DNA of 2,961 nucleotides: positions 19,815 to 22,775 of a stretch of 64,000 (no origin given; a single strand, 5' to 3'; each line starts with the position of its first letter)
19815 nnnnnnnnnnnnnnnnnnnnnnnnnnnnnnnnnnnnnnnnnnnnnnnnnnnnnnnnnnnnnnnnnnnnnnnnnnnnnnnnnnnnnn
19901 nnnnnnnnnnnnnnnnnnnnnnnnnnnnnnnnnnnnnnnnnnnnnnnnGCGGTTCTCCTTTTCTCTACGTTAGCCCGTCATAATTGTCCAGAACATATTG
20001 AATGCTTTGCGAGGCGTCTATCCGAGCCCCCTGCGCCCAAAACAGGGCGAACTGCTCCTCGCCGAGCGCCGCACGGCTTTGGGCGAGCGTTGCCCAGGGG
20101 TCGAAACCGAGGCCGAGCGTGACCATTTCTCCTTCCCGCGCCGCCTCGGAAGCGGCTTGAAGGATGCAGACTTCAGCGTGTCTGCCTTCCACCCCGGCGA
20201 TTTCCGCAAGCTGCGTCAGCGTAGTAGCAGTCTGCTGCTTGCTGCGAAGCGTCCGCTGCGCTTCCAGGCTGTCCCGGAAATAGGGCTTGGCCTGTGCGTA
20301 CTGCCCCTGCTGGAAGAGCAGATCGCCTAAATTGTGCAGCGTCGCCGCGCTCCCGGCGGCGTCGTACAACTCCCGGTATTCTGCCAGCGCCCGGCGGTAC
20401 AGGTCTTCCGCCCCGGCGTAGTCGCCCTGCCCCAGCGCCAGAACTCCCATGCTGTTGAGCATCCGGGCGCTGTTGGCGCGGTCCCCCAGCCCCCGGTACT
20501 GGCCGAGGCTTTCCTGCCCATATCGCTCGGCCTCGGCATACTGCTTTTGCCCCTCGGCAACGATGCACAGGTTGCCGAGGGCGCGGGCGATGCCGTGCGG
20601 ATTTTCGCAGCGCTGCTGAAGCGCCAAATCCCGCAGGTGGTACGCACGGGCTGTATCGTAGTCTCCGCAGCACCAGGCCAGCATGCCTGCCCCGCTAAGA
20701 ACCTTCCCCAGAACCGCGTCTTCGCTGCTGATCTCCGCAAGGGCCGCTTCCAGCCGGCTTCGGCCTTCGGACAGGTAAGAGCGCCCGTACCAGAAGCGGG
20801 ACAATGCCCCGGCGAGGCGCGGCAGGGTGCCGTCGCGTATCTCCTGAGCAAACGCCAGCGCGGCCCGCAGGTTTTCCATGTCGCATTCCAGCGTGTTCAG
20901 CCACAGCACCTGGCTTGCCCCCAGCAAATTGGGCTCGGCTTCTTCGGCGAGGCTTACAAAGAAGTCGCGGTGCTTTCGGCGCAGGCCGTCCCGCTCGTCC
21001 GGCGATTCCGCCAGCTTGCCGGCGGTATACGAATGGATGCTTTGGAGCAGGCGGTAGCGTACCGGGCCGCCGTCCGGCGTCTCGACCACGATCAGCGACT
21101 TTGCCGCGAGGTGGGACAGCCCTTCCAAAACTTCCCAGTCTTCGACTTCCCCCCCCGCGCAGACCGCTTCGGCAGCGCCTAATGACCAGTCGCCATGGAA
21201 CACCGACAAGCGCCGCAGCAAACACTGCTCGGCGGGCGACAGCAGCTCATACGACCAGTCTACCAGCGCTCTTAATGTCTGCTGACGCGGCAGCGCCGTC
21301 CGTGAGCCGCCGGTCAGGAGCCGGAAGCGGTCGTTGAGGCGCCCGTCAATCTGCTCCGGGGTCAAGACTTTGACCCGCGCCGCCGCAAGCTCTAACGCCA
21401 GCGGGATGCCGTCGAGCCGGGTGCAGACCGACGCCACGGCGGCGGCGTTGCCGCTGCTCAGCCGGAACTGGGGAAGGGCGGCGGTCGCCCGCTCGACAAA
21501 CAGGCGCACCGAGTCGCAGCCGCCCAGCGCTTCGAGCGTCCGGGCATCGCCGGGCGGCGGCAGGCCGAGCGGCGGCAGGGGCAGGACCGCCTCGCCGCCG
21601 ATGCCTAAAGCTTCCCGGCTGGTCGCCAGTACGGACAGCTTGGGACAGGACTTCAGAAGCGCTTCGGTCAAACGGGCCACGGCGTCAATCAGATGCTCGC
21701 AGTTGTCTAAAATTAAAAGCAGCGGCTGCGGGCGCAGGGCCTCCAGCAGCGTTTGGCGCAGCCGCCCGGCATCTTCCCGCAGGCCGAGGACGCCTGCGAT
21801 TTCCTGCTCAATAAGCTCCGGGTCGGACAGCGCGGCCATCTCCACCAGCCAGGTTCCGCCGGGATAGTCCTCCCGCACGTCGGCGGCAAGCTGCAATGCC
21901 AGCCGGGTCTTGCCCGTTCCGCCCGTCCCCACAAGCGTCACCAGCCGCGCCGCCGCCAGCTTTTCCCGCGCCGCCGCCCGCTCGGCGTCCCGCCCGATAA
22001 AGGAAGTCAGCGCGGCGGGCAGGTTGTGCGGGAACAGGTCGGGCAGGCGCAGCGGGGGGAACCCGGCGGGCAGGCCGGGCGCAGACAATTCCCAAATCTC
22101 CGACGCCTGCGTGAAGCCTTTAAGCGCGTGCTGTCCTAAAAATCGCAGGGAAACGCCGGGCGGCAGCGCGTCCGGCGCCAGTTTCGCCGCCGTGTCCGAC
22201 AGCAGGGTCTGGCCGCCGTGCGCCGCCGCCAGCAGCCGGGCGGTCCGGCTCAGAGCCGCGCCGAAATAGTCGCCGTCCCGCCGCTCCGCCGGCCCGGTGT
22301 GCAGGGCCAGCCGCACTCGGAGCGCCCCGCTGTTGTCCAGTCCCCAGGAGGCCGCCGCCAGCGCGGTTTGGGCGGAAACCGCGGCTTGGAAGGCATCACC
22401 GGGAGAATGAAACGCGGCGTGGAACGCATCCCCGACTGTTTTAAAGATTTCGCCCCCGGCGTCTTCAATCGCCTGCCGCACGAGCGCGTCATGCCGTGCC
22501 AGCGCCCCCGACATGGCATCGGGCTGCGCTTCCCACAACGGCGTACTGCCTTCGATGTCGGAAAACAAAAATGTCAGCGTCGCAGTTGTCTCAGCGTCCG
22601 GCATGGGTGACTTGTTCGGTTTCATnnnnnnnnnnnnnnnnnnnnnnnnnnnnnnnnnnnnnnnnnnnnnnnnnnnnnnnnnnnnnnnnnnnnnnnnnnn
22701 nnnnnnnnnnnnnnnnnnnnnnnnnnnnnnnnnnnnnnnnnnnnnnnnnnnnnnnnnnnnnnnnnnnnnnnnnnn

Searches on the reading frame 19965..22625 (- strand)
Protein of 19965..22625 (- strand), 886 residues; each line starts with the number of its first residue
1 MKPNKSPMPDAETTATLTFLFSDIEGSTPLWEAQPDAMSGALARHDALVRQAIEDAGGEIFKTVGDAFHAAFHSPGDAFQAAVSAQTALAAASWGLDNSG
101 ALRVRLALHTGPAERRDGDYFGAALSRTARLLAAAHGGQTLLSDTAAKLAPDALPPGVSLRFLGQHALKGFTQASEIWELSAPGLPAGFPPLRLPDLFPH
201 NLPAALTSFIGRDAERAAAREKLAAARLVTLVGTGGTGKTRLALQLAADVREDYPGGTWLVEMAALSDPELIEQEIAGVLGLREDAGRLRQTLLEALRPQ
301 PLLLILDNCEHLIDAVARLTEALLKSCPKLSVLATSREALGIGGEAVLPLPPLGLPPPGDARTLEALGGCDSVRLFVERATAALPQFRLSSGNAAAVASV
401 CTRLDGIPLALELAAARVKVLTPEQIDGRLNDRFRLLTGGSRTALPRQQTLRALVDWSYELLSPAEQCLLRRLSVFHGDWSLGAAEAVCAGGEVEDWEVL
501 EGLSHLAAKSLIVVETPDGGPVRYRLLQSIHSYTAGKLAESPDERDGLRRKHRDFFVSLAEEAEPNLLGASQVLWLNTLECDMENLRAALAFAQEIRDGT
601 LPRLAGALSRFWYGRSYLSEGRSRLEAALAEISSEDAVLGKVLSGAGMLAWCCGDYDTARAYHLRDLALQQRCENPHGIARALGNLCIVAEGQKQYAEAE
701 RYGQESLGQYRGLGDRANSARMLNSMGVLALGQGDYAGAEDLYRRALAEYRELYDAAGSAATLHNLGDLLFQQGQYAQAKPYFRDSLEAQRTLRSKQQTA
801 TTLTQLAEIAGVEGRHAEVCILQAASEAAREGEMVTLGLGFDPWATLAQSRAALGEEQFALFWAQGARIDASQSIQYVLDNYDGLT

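Call 3: search_protein_families(library=pfam, proteins=[window:19965-22625:-], max_evalue=1)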
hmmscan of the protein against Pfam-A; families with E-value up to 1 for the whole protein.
window:19965-22625:- (886 aa): 28 families (the best 25 are shown)
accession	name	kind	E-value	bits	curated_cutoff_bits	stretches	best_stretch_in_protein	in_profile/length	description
PF13424.12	TPR_12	-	1.5e-34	118.5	30.1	4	719-791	2-76/77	Tetratricopeptide repeat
PF13374.12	TPR_10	-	3.9e-13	49.4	27.5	2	760-792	2-34/42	Tetratricopeptide repeat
PF00211.25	Guanylate_cyc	-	1.8e-09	37.9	21.9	1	12-151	4-156/183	Adenylate and Guanylate cyclase catalytic domain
PF00515.34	TPR_1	-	2e-09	37.3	27.8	2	760-788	1-29/34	Tetratricopeptide repeat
PF07719.23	TPR_2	-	1.8e-08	34.3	27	2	760-789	1-30/34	Tetratricopeptide repeat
PF13401.12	AAA_22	-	6.3e-07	30.2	27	1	226-325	5-102/130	AAA domain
PF13181.12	TPR_8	-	2e-06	27.9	25.7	1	761-791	2-32/34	Tetratricopeptide repeat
PF13191.12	AAA_16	-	3.6e-06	28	32.6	1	209-325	2-157/167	AAA ATPase domain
PF00931.28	NB-ARC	-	2.4e-05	24.1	23.5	1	227-338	19-137/248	NB-ARC domain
PF13481.12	AAA_25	-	5.8e-05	23.2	27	1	221-260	28-64/195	AAA domain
PF14559.12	TPR_19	-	7e-05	23.5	25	1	730-786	1-51/68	Tetratricopeptide repeat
PF25199.1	nSTAND_NTPase5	-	0.00033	21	34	1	219-339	34-135/145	Novel STAND NTPase 5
PF13176.12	TPR_7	-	0.00051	20.4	27.9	0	725-749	4-28/36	Tetratricopeptide repeat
PF13432.12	TPR_16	-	0.00066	20.5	32.7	3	727-789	4-60/65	Tetratricopeptide repeat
PF00004.35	AAA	-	0.00078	20.3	21.2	1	230-316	2-73/131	ATPase family associated with various cellular activities (AAA)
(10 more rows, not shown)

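Call 4: search_protein_families(library=ncbifam, proteins=[window:19965-22625:-], max_evalue=1)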
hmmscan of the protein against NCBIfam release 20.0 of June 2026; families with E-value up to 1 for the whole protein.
window:19965-22625:- (886 aa): 13 families
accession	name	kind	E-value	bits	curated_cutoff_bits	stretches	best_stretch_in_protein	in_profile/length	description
NF041717.1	HaaA_phane_TPR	equivalog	2.4e-25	88.8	1125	2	628-827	618-820/882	cyclophane-containing RiPP biosynthesis TPR protein HaaT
NF053617.1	SARPRegAfsRStmc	equivalog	1.3e-16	59.8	1430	2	652-820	748-916/986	SARP-family global regulator AfsR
NF040586.1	FxSxx_TPR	equivalog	2.9e-15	55.8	300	2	203-419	2-196/830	FxSxx-COOH system tetratricopeptide repeat protein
NF058673.1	LipAdnlyCyLipJMY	equivalog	1.1e-12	47.4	800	1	17-149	296-421/449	bifunctional lipase/adenylate cyclase LipJ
NF053520.1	HK_Porph_FimS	equivalog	2.4e-06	26.1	600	2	630-726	114-207/618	sensor histidine kinase FimS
NF052312.1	T9SS_PorW_SprE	equivalog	5.9e-05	21.9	250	1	724-805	294-374/716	type IX secretion system periplasmic lipoprotein PorW/SprE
NF033758.1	gliding_GltE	equivalog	0.00067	18.7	225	1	675-780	81-174/411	adventurous gliding motility TPR repeat lipoprotein GltE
TIGR02917.1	PEP_TPR_lipo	equivalog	0.00067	17.6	312.2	1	717-827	462-561/899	XrtA/PEP-CTERM system TPR-repeat protein PrsT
TIGR02795.1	tol_pal_ybgF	equivalog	0.0012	19.5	90.1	1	727-820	9-96/119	tol-pal system protein YbgF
TIGR02521.1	type_IV_pilW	equivalog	0.0024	17.4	154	1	686-794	71-169/234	type IV pilus biogenesis/stability protein PilW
NF002725.1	PRK02603.1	equivalog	0.028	14.4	143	2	690-784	45-137/173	photosystem I assembly protein Ycf3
TIGR00540.1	TPR_hemY_coli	hypoth_equivalog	0.041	12.6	142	1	760-814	326-373/385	heme biosynthesis-associated TPR protein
NF047371.1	FlcA_CTERM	equivalog_domain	0.47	8.8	300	1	693-796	168-259/646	periplasmic flagellar collar protein FlcA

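Call 25: find_homologous_proteins(query=window:19965-22625:-, max_evalue=1e-50)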
Query window:19965-22625:- (886 aa): 7996 proteins with E <= 1e-50 among 8000 candidates; the best 120 are listed.
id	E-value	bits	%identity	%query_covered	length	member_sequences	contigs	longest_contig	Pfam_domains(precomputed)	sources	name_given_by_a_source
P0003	0.0e+0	1956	100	100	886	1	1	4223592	PF00515.35,PF25872.1,PF13424.13,PF13401.13,PF00211.26,PF13181.13,PF07719.24,PF13191.13,PF13374.13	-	-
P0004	0.0e+0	1566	82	99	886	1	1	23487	PF00515.35,PF13424.13,PF13401.13,PF00211.26,PF13181.13,PF07719.24,PF13374.13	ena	-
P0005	0.0e+0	1562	82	99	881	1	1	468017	PF00515.35,PF25872.1,PF13424.13,PF00211.26,PF07719.24,PF13374.13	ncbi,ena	-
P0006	0.0e+0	1554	82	99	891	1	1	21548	PF00515.35,PF13424.13,PF13401.13,PF00211.26,PF07719.24,PF13374.13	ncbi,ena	-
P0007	0.0e+0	1527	81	99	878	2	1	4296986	PF00515.35,PF25872.1,PF13424.13,PF13401.13,PF00211.26,PF13181.13,PF07719.24,PF13374.13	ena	-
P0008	0.0e+0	1354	72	99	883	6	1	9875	PF00515.35,PF25872.1,PF13424.13,PF13401.13,PF00211.26,PF13181.13,PF07719.24,PF13374.13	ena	-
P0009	0.0e+0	1339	72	100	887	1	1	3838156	PF00515.35,PF13424.13,PF13176.13,PF13401.13,PF00211.26,PF13181.13,PF07719.24,PF13374.13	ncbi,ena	-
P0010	0.0e+0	1247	87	74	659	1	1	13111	PF00515.35,PF25872.1,PF13424.13,PF13401.13,PF07719.24,PF13374.13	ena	-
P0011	0.0e+0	1186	66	99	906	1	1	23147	PF00515.35,PF25872.1,PF13424.13,PF13401.13,PF20703.4,PF00211.26,PF13181.13,PF07719.24,PF00931.29,PF13374.13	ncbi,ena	-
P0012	0.0e+0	1179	65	98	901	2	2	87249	PF00515.35,PF25872.1,PF13424.13,PF13176.13,PF13401.13,PF00211.26,PF13374.13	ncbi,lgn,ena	-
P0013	0.0e+0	1178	65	98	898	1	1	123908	PF00515.35,PF25872.1,PF13424.13,PF13176.13,PF13401.13,PF00211.26,PF13181.13,PF13374.13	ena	-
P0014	0.0e+0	1165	64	98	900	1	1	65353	PF00515.35,PF25872.1,PF13424.13,PF13176.13,PF13401.13,PF00211.26,PF07719.24,PF00931.29,PF13374.13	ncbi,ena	-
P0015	0.0e+0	1154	64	99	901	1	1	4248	PF25872.1,PF13176.13,PF13401.13,PF00931.29,PF13374.13,PF17874.8,PF00515.35,PF13424.13,PF13432.13,PF00211.26,PF13181.13,PF07719.24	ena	-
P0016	0.0e+0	1147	63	99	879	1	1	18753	PF25872.1,PF13424.13,PF13401.13,PF00211.26,PF00931.29,PF13374.13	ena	-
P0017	0.0e+0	1101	63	96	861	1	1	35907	PF00515.35,PF25872.1,PF13424.13,PF13176.13,PF24885.2,PF13401.13,PF07719.24,PF00931.29,PF13374.13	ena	-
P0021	3.7e-297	1007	57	99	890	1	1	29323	PF17874.8,PF00515.35,PF25872.1,PF13424.13,PF13176.13,PF24885.2,PF13401.13,PF00211.26,PF13181.13,PF13374.13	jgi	-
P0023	3.4e-273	927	55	98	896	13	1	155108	PF25872.1,PF13424.13,PF00211.26,PF13374.13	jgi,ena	-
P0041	1.8e-252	859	53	99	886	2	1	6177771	PF17874.8,PF00515.35,PF25872.1,PF13424.13,PF13176.13,PF13401.13,PF00211.26,PF13181.13,PF07719.24,PF13374.13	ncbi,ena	-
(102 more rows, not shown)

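Call 26: find_encoding_contigs(protein=P0005, flank=5000, max_places=1)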
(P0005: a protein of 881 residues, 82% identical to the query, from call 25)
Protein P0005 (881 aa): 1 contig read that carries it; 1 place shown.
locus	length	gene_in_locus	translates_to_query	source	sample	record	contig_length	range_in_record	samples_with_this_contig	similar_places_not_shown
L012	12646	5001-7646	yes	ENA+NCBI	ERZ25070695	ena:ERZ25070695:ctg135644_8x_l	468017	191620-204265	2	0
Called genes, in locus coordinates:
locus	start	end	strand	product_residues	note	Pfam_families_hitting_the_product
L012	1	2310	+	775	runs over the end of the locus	PF04851:ResIII (weak)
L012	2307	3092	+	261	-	PF01841:Transglut_core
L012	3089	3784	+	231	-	PF00027:cNMP_binding, PF13545:HTH_Crp_2, PF00325:Crp (weak)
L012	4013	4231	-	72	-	-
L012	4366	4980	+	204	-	PF06821:Ser_hydrolase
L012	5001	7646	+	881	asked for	PF00211:Guanylate_cyc (weak), PF07719:TPR_2 (faint), PF25872:HTH_77 (weak), PF13424:TPR_12 (weak), PF00515:TPR_1 (faint), PF13424:TPR_12, PF13374:TPR_10 (weak), PF13424:TPR_12 (weak)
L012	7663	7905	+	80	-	-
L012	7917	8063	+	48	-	-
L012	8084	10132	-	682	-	-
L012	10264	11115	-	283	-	PF08668:HDOD, PF01966:HD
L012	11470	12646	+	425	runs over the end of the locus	-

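Call 27: find_encoding_contigs(protein=P0007, flank=5000, max_places=1)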
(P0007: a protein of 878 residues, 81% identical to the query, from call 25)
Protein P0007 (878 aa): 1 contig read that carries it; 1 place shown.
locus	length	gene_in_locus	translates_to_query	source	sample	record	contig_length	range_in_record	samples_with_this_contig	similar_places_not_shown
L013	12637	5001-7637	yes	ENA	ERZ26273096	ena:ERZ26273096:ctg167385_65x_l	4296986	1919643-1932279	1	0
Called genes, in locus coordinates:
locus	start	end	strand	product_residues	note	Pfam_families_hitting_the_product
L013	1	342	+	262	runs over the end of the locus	PF01841:Transglut_core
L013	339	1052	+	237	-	PF00027:cNMP_binding, PF13545:HTH_Crp_2, PF00325:Crp (weak)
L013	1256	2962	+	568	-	-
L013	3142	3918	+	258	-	PF13432:TPR_16 (faint)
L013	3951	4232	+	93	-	-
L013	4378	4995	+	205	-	PF06821:Ser_hydrolase, PF12697:Abhydrolase_6 (faint)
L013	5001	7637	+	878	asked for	PF00211:Guanylate_cyc, PF13401:AAA_22 (weak), PF25872:HTH_77 (weak), PF00515:TPR_1 (faint), PF07719:TPR_2 (faint), PF13424:TPR_12, PF13374:TPR_10 (weak), PF13424:TPR_12, +1 more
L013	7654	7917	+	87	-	-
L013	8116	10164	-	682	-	-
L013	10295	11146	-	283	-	PF08668:HDOD, PF01966:HD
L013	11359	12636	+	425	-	PF01436:NHL (faint)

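Call 28: find_encoding_contigs(protein=P0009, flank=5000, max_places=1)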
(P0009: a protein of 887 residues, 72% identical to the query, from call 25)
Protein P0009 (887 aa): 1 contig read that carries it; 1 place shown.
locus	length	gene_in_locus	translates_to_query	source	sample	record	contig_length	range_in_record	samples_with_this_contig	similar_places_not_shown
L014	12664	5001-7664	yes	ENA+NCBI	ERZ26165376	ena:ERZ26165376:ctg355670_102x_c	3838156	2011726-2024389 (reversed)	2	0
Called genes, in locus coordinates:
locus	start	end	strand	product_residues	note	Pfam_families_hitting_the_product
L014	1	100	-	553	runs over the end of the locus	PF00069:Pkinase, PF07714:PK_Tyr_Ser-Thr, PF14531:Kinase-like (weak), PF07719:TPR_2 (faint), PF00515:TPR_1 (faint), PF13414:TPR_11 (faint), PF13432:TPR_16 (weak)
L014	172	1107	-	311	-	PF00481:PP2C, PF13672:PP2C_2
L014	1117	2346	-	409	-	PF00226:DnaJ, PF16697:Yop-YscD_cpl, PF00498:FHA, PF16697:Yop-YscD_cpl, PF00498:FHA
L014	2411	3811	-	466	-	PF00092:VWA, PF13519:VWA_2, PF13768:VWA_3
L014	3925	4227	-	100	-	-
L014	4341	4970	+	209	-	PF06821:Ser_hydrolase, PF12697:Abhydrolase_6 (weak)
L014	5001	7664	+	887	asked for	PF00211:Guanylate_cyc (weak), PF13401:AAA_22, PF13374:TPR_10 (faint), PF07719:TPR_2 (faint), PF00515:TPR_1 (faint), PF13181:TPR_8 (faint), PF13424:TPR_12 (weak), PF13424:TPR_12, +1 more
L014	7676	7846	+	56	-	-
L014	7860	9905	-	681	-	-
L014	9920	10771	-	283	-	PF08668:HDOD, PF01966:HD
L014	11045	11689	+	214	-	PF02018:CBM_4_9 (faint)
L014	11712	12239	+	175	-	-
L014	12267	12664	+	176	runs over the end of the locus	-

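Call 29: find_encoding_contigs(protein=P0012, flank=5000, max_places=1)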
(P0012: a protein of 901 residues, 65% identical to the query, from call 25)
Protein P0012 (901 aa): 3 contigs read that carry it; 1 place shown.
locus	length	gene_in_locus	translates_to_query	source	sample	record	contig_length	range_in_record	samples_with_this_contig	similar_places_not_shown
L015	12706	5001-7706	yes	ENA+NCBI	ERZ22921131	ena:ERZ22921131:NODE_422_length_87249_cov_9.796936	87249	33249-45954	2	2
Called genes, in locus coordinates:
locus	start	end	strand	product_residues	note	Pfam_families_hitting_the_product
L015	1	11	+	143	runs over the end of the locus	PF01850:PIN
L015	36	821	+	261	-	PF01841:Transglut_core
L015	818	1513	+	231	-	PF00027:cNMP_binding, PF13545:HTH_Crp_2, PF00325:Crp (weak)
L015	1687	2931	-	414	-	PF13729:TraF_2 (weak)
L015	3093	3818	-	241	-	-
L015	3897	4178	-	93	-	-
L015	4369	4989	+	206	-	PF06821:Ser_hydrolase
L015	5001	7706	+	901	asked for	PF00211:Guanylate_cyc, PF13401:AAA_22, PF25872:HTH_77, PF13176:TPR_7 (faint), PF13424:TPR_12 (weak), PF00515:TPR_1 (faint), PF13374:TPR_10 (weak), PF13424:TPR_12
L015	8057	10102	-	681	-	-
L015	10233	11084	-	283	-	PF08668:HDOD, PF01966:HD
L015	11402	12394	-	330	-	PF13546:DDE_5, PF01609:DDE_Tnp_1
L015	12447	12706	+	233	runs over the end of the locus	PF04151:PPC (weak)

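Call 37: find_encoding_contigs(protein=P0014, flank=4000, max_places=1)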
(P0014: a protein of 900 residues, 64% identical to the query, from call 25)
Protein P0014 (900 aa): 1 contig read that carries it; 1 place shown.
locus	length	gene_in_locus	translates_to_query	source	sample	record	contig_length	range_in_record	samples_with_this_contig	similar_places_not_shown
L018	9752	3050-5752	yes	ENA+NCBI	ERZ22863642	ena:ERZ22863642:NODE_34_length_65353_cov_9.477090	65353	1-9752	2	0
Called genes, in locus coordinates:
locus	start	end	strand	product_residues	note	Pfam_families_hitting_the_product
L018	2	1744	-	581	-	?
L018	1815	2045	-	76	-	-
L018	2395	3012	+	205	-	PF06821:Ser_hydrolase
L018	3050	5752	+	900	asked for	PF00211:Guanylate_cyc, PF00931:NB-ARC (weak), PF13401:AAA_22, PF07719:TPR_2 (faint), PF25872:HTH_77, PF00515:TPR_1 (faint), PF13176:TPR_7 (faint), PF13424:TPR_12, +1 more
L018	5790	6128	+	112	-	-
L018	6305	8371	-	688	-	-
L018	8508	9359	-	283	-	PF08668:HDOD, PF01966:HD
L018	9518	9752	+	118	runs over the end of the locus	-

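Call 38: find_encoding_contigs(protein=P0021, flank=4000, max_places=1)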
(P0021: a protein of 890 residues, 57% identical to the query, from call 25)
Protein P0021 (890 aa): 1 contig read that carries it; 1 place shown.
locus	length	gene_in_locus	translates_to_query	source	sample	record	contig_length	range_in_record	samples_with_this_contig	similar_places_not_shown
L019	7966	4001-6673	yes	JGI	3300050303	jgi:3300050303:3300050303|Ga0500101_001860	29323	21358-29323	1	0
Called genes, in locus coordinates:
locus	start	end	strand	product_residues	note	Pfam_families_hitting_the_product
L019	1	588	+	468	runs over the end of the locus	PF12708:Pect-lyase_RHGA_epim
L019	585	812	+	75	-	-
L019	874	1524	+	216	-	-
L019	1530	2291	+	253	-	PF19798:Sulfotransfer_5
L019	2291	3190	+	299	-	PF01063:Aminotran_4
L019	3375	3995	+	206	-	PF06821:Ser_hydrolase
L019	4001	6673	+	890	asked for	PF00211:Guanylate_cyc, PF13401:AAA_22 (weak), PF25872:HTH_77, PF13424:TPR_12, PF17874:TPR_MalT (weak), PF13424:TPR_12, PF13374:TPR_10 (weak), PF13424:TPR_12, +4 more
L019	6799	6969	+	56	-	-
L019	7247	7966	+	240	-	?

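Call 39: find_encoding_contigs(protein=P0023, flank=4000, max_places=1)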
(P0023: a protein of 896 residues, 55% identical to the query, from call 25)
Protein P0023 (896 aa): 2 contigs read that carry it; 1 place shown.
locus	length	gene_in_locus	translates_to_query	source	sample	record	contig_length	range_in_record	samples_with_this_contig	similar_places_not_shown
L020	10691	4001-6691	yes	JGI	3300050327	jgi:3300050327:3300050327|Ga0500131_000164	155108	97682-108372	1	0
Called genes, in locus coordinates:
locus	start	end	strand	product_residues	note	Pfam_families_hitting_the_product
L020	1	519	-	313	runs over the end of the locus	PF07483:W_rich_C (faint)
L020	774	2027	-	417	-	-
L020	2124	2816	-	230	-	-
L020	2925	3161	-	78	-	-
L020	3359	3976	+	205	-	PF06821:Ser_hydrolase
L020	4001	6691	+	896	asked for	PF00211:Guanylate_cyc, PF13374:TPR_10 (faint), PF25872:HTH_77, PF13424:TPR_12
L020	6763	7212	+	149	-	-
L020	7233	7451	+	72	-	-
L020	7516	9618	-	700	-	-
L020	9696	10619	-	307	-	PF08668:HDOD, PF01966:HD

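Call 42: find_related_loci(query=window:19965-22625:-, collection=metagenome_contigs, flank=3000)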
Query window:19965-22625:- (886 aa) in metagenome_contigs; peptide patterns used: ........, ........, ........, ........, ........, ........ (x = any residue, [..] = any of these).
600 stretches matched a pattern (row limit reached: there are more); 598 encode a relative of the query (tblastn E <= 1e-3); the best 80 are kept; 80 distinct loci.
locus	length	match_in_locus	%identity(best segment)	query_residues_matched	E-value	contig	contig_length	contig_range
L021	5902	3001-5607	45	14-879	0e+0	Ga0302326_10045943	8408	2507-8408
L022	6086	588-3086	46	16-841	0e+0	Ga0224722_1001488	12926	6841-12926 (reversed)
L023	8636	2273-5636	41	17-884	0e+0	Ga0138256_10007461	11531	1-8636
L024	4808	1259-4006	46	2-879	0e+0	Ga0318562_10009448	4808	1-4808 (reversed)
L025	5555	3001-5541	45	4-817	0e+0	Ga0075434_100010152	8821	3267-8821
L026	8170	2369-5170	45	4-816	0e+0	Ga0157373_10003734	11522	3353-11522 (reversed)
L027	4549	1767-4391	44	18-877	0e+0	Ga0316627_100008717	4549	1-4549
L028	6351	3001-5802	45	4-816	0e+0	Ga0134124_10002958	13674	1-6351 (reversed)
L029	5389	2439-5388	40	4-883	0e+0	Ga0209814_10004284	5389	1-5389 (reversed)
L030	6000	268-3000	42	14-879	0e+0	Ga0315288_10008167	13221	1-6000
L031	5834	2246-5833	43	6-814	0e+0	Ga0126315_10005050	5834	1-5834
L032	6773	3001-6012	42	1-876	0e+0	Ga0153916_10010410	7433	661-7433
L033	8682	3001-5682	44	14-862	2e-180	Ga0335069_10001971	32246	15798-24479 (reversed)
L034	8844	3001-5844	40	14-878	9e-179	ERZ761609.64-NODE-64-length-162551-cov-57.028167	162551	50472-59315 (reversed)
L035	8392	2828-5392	42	12-866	3e-176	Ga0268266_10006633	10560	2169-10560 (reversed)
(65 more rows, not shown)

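Call 54: search_solved_structures(query=window:19965-22625:-, max_evalue=0.00001)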
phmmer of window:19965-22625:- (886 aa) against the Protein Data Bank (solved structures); distinct sequences matched with E-value up to 0.00001: 34.
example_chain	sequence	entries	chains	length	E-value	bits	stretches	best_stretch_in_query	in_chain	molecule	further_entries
1fx2_A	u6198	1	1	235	1.2e-16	63.6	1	11-97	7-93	RECEPTOR-TYPE ADENYLATE CYCLASE GRESAG 4.1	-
1fx4_A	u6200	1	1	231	7.9e-16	60.9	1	11-95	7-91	RECEPTOR-TYPE ADENYLATE CYCLASE GRESAG 4.3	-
4wp9_A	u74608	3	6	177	1.5e-15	60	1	17-179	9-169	Ma1120 | Cyclase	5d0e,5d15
4wp3_A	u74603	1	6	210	1.8e-15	59.7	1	16-179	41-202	Ma1120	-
4wp8_A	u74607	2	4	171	2.5e-15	59.2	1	17-173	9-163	Ma1120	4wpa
5d0g_A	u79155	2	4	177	3e-13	52.3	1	17-179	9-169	Cyclase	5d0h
7ai4_A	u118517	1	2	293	5.8e-13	51.4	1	676-782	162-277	Isoform C of Kinesin light chain 1,Isoform C of Kinesin light chain 1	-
9qhb_A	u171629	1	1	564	7.5e-13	51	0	721-798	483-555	Engineered tetratricopeptide repeat protein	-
6fuz_A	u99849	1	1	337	9.3e-12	47.4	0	678-751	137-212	Kinesin light chain 1,Kinesin light chain 1,C-Jun-amino-terminal kinase-interacting protei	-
6fv0_A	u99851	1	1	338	9.5e-12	47.4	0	678-751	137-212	Kinesin light chain 1,Torsin-1A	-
6swu_A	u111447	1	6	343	1e-11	47.3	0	678-751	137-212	Kinesin light chain 1,Kinesin light chain 1,TPR domain of kinesin light chain 1 in complex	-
3mr7_A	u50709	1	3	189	1.8e-11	46.4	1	19-179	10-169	Adenylate/guanylate cyclase/hydrolase, alpha/beta fold family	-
5oj8_A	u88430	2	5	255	4.4e-11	45.2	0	679-796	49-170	Kinesin light chain 1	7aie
3nf1_A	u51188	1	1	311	8.5e-11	44.2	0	678-749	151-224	Kinesin light chain 1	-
9pmb_C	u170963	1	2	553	5.4e-10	41.6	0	679-795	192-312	Kinesin light chain 1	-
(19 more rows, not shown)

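Call 67: search_protein_families(library=padloc, proteins=[window:19965-22625:-], max_evalue=0.01)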
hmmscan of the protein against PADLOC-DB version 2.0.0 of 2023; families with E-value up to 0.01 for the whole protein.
window:19965-22625:- (886 aa): 6 families
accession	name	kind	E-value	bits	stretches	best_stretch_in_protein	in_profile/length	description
PDLC01169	TPR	-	3.9e-12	44.1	2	720-816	109-205/252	TPR repeats containing protein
PDLC00734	PycC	-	0.00026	18.2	1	16-115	189-296/374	Pycsar cyclase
PDLC00915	TRIP13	-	0.0018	15.7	1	219-315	56-148/302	TRIP13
PDLC04140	mad8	-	0.0024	15.4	1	206-257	2-58/314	mads_8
PDLC02367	PycC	-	0.0078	13.7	0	17-87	44-115/226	-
PDLC05065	PDC-S68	-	0.0099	11.6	0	214-246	608-640/1221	-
